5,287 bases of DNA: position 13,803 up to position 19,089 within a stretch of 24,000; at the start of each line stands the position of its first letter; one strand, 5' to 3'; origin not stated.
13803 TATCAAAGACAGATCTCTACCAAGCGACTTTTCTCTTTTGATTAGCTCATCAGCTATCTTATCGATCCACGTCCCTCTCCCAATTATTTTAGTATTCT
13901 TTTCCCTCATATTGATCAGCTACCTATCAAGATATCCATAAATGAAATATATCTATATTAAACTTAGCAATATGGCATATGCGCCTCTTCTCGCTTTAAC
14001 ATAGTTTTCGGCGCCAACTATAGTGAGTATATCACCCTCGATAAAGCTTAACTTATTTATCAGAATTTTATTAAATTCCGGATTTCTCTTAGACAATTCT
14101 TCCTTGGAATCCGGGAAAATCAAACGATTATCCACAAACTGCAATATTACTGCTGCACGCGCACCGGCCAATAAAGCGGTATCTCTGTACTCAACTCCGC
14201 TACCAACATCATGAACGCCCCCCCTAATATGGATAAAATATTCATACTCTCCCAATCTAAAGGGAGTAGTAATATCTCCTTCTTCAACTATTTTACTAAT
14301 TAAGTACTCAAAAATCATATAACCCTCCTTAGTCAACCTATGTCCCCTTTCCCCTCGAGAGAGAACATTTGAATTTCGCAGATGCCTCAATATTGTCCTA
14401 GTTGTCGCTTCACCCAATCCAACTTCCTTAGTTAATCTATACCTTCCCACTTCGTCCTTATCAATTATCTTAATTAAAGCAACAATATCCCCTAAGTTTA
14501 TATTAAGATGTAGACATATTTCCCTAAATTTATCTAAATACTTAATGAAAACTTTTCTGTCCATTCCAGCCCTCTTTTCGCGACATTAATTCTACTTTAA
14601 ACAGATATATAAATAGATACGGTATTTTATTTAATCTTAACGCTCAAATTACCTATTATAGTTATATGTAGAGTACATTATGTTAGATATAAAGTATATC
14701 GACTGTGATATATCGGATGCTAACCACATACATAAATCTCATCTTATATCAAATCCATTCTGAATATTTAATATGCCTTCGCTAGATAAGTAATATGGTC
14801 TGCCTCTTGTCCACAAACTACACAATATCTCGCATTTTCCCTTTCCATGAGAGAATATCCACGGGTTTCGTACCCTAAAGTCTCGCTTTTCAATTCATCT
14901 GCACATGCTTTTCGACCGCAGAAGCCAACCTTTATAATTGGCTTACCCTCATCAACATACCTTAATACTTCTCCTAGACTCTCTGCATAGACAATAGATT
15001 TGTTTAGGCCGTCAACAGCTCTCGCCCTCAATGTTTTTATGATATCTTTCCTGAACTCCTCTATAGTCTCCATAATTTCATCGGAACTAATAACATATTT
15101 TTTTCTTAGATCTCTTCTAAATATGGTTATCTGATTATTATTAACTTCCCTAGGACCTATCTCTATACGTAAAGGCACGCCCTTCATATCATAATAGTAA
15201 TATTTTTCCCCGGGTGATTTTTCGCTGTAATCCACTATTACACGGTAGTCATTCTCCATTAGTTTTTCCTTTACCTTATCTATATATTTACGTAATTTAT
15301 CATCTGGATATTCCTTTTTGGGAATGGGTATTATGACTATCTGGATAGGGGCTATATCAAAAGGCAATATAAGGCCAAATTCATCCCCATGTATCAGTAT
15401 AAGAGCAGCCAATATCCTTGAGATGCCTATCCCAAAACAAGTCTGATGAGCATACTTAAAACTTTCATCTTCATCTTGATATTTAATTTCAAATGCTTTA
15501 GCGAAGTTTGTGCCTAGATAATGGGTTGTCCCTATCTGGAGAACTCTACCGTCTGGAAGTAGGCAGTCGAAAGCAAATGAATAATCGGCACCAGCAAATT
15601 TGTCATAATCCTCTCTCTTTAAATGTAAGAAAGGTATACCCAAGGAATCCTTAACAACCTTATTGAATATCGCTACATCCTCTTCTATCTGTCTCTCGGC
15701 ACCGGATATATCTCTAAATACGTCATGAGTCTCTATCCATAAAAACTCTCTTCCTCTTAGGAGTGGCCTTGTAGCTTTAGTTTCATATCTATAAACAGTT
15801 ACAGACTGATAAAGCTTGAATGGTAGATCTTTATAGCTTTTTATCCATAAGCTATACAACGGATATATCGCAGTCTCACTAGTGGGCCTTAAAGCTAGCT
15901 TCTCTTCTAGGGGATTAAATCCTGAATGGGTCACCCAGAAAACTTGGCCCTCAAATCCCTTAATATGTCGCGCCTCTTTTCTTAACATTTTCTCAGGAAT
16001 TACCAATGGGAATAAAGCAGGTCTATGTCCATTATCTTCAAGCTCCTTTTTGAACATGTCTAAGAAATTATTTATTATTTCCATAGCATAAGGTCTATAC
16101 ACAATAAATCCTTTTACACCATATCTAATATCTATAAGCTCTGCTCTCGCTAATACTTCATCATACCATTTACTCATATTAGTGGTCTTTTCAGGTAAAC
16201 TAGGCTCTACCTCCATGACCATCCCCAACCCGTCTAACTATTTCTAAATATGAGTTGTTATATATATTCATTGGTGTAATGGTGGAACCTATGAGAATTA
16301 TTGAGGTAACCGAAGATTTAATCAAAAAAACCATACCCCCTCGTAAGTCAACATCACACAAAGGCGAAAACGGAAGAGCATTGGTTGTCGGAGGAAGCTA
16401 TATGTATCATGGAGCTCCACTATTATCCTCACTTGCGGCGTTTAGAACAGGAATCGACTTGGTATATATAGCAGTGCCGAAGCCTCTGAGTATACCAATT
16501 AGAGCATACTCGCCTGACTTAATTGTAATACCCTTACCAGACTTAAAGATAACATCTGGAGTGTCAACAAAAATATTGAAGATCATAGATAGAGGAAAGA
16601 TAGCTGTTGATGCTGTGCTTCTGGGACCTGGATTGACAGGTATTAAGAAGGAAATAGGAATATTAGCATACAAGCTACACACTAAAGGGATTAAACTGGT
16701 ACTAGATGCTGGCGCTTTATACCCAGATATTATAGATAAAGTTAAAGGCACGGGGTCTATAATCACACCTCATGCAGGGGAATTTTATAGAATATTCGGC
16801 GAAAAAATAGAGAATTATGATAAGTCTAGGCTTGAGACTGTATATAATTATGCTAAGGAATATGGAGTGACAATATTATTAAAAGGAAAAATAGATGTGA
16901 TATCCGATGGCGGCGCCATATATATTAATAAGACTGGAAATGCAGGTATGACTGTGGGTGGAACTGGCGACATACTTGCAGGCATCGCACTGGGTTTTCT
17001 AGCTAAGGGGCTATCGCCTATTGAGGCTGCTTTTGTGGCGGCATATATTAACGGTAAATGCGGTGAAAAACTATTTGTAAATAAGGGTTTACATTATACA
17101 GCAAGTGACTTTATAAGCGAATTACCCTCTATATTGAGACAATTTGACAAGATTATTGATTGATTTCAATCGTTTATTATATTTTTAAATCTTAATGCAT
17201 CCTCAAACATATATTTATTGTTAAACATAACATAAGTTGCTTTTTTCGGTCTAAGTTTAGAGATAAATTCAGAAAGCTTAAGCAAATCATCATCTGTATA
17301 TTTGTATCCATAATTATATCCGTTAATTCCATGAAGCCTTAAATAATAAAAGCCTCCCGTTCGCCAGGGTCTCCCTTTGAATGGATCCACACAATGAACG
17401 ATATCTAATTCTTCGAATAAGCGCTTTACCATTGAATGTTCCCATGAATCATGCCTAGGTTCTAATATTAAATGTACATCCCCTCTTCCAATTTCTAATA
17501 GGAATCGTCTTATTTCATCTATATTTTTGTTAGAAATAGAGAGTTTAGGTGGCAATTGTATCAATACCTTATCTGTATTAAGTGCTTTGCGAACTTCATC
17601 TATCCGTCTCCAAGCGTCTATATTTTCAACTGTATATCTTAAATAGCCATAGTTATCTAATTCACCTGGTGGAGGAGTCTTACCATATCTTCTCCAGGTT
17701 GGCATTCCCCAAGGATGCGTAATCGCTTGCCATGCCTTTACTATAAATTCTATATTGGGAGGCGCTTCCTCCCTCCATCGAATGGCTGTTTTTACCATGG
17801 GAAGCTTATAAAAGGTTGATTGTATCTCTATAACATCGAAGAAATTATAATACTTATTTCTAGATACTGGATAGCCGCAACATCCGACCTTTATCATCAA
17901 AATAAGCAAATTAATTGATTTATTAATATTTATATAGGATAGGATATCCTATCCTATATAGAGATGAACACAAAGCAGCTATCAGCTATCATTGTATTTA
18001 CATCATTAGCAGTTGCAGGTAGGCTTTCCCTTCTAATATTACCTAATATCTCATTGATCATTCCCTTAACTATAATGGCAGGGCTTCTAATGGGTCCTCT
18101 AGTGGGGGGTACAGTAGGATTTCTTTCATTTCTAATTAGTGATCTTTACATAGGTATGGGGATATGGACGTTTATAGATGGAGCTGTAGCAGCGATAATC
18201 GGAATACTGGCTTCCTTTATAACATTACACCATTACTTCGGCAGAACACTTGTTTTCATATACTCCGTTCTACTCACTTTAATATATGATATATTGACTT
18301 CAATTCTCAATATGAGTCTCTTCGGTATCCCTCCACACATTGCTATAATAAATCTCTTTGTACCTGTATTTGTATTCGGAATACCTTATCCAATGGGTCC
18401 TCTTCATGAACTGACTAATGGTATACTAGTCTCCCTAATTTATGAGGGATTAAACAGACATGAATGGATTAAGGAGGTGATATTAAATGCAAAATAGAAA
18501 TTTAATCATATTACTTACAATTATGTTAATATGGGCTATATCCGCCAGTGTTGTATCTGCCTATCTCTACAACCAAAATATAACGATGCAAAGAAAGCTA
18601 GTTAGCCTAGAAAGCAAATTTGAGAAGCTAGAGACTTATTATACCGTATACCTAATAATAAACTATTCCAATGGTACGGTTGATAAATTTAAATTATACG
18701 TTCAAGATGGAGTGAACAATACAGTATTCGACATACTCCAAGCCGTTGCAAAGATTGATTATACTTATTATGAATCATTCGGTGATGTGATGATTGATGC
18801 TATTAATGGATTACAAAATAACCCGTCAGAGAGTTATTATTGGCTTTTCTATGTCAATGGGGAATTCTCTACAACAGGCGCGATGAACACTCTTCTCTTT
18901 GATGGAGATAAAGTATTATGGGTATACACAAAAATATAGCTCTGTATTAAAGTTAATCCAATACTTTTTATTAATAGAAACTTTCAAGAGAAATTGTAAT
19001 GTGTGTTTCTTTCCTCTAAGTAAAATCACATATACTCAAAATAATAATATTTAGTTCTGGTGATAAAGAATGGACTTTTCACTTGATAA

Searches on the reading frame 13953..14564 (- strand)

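Call 4: search_protein_families(library=pfam, proteins=[window:13953-14564:-], max_evalue=0.1)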
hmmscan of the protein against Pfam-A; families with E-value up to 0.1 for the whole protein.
window:13953-14564:- (203 aa): 4 families
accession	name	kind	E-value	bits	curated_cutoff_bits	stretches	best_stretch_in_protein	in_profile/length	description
PF14544.11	DUF4443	-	8e-21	74.3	27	1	104-203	1-100/100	Domain of unknown function (DUF4443)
PF22167.2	PH0730-like_N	-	4.6e-08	33.5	30.2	1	24-82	2-59/60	PH0730-like, N-terminal domain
PF21715.3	CggR_N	-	4e-05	23.7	30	1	36-88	15-67/71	CggR N-terminal DNA binding domain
PF25213.1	HVO_A0261_N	-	0.0043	17.4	35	1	28-86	14-72/86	HVO_A0261 N-terminal domain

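Call 5: search_protein_families(library=ncbifam, proteins=[window:13953-14564:-], max_evalue=0.1)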
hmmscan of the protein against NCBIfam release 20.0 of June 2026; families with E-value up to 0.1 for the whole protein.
window:13953-14564:- (203 aa): 2 families
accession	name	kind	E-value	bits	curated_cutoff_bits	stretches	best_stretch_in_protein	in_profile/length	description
NF053777.1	Saro0803TransReg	equivalog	0.029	14.1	200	1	12-73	25-86/140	Saro_0803 family transcriptional regulator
NF006811.0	PRK09333.1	equivalog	0.065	12.8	156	1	50-96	93-139/150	30S ribosomal protein S19e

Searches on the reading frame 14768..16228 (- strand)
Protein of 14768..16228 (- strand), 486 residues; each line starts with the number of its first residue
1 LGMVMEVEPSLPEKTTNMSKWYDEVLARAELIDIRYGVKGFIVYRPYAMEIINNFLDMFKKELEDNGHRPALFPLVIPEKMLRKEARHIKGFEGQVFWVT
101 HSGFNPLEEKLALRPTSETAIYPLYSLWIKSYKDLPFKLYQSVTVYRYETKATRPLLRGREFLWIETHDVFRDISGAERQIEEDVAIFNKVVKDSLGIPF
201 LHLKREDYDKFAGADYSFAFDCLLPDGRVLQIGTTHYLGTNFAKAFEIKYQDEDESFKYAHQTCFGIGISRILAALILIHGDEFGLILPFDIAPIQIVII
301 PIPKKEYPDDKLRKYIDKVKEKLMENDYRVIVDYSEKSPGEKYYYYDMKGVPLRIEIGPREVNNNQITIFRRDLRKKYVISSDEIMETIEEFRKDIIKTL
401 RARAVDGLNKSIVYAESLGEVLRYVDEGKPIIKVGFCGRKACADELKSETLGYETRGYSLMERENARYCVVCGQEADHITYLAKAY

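Call 83: search_protein_families(library=pfam, proteins=[window:14768-16228:-], max_evalue=0.001)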
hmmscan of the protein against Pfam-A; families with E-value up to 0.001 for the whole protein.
window:14768-16228:- (486 aa): 3 families
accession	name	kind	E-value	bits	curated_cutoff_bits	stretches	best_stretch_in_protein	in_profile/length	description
PF00587.30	tRNA-synt_2b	-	2e-31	109.9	29.3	1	105-277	5-176/179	tRNA synthetase class II core domain (G, H, P, S and T)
PF03129.25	HGTP_anticodon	-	3.9e-23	81.9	21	1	296-391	1-93/94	Anticodon binding domain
PF09180.16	ProRS-C_1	-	2.1e-12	47.4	31.5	1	420-486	3-71/71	Prolyl-tRNA synthetase, C-terminal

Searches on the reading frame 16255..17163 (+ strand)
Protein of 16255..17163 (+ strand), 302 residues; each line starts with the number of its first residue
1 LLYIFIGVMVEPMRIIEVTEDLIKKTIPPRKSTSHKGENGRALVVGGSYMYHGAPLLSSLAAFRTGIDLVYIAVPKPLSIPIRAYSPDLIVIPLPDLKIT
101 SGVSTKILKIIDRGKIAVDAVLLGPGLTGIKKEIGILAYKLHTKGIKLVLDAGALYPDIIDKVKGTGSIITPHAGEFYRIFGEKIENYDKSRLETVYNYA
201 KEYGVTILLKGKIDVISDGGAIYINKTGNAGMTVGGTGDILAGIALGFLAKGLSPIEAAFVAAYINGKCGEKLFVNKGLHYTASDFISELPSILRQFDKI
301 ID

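Call 83: search_protein_families(library=pfam, proteins=[window:16255-17163:+], max_evalue=0.001)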
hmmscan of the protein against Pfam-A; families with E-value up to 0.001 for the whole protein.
window:16255-17163:+ (302 aa): 2 families
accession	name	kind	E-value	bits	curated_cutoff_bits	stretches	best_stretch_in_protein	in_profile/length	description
PF01256.23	Carb_kinase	-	1.4e-49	169.2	27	1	43-291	2-241/242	NAD(P)H-hydrate dehydratase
PF02110.20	HK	-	1.3e-05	25.1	27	1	163-278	111-226/247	Hydroxyethylthiazole kinase family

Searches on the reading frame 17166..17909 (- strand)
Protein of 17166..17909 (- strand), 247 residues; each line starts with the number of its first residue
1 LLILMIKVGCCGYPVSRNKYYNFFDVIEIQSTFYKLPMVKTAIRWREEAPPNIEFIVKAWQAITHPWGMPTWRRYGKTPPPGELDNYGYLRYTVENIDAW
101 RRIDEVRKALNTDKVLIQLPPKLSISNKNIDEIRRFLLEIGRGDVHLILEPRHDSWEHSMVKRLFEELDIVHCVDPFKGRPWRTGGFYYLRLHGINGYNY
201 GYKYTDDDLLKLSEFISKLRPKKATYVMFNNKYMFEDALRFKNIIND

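Call 83: search_protein_families(library=pfam, proteins=[window:17166-17909:-], max_evalue=0.001)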
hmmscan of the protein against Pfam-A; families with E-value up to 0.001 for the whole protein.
window:17166-17909:- (247 aa): 1 family
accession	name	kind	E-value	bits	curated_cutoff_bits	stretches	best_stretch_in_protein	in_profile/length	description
PF01904.24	DUF72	-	1.7e-37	130.1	25.3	1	19-242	13-215/217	Protein of unknown function DUF72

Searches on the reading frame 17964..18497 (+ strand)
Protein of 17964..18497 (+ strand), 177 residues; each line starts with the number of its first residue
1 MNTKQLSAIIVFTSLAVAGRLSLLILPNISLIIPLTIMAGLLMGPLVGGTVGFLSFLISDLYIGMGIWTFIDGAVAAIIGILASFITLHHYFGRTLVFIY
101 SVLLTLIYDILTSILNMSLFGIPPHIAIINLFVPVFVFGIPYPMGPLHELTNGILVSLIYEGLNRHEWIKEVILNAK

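Call 83: search_protein_families(library=pfam, proteins=[window:17964-18497:+], max_evalue=0.001)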
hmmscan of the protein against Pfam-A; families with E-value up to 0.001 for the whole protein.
window:17964-18497:+ (177 aa): 1 family
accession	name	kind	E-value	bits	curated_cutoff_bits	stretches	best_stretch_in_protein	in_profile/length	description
PF07155.17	ECF-ribofla_trS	-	9.1e-06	26.2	26.7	1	2-141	3-150/172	ECF-type riboflavin transporter, S component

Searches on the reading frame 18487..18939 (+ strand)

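Call 83: search_protein_families(library=pfam, proteins=[window:18487-18939:+], max_evalue=0.001)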
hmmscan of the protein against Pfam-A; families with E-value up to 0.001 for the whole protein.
window:18487-18939:+ (150 aa): 1 family
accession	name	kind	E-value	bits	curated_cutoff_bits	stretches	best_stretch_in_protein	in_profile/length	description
PF14478.12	DUF4430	-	6.1e-17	62.3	23.8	1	78-149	2-72/72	Domain of unknown function (DUF4430)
